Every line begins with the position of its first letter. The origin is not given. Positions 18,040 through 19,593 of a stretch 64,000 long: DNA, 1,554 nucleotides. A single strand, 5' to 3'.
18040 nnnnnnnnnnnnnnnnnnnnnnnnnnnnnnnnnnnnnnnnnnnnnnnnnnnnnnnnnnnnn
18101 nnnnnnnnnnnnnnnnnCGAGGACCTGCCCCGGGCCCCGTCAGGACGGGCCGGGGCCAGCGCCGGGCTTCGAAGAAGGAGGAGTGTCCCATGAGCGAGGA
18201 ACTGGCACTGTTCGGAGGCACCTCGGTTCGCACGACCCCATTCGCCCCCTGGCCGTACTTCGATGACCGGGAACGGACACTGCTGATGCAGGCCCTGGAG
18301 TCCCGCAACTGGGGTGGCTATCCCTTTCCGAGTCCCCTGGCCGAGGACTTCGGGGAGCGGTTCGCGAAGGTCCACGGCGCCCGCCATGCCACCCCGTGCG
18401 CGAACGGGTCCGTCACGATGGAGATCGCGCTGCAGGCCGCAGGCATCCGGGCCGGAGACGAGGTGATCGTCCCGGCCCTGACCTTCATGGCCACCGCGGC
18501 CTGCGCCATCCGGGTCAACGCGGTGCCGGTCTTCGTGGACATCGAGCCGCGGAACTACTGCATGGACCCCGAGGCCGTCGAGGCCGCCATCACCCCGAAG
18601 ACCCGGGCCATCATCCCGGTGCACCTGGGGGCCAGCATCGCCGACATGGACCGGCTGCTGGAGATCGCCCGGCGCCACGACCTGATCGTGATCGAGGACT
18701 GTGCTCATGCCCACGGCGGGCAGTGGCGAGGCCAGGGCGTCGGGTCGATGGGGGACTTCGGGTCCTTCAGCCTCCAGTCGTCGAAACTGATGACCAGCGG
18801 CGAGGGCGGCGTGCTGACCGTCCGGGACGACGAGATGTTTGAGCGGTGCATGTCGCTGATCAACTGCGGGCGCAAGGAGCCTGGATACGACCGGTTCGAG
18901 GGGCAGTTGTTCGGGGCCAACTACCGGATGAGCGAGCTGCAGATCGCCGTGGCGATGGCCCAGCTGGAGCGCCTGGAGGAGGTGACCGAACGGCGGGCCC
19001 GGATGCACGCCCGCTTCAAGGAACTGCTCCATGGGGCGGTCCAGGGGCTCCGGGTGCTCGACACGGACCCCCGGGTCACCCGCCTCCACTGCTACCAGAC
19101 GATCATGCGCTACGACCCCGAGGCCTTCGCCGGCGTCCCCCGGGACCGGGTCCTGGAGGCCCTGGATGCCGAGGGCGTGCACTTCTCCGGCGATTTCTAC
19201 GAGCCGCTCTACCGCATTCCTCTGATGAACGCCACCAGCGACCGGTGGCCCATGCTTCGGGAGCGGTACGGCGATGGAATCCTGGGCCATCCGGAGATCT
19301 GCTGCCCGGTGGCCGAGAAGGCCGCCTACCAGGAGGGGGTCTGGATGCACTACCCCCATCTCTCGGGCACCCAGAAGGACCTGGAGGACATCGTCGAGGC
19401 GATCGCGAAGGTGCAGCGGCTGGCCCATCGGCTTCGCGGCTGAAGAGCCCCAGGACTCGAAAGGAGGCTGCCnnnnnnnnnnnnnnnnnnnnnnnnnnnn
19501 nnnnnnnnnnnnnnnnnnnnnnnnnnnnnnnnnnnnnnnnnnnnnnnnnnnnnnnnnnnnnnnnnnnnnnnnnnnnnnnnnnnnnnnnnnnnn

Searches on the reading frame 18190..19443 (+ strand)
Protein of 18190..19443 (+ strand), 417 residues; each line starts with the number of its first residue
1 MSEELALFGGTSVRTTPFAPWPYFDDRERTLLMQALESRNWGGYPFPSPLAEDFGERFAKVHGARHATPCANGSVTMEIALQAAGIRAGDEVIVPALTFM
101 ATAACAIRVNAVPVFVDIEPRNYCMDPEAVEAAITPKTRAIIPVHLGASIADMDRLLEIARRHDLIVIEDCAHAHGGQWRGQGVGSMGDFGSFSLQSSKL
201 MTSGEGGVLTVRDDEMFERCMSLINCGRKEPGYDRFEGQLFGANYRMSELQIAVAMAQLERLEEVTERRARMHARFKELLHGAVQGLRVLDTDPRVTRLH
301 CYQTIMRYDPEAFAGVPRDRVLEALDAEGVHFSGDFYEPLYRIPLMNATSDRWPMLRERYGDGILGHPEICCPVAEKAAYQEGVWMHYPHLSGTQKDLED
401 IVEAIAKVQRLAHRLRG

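Call 60: search_protein_families(library=pfam, proteins=[window:18190-19443:+], max_evalue=0.0001)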
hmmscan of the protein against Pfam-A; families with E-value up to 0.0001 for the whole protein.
window:18190-19443:+ (417 aa): 2 families
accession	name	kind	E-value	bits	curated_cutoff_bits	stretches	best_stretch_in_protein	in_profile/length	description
PF01041.23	DegT_DnrJ_EryC1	-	1.7e-93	314.2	19.8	1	49-350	24-321/360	DegT/DnrJ/EryC1/StrS aminotransferase family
PF00155.27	Aminotran_1_2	-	1.5e-07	31.4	19.7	1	35-177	29-192/361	Aminotransferase class I and II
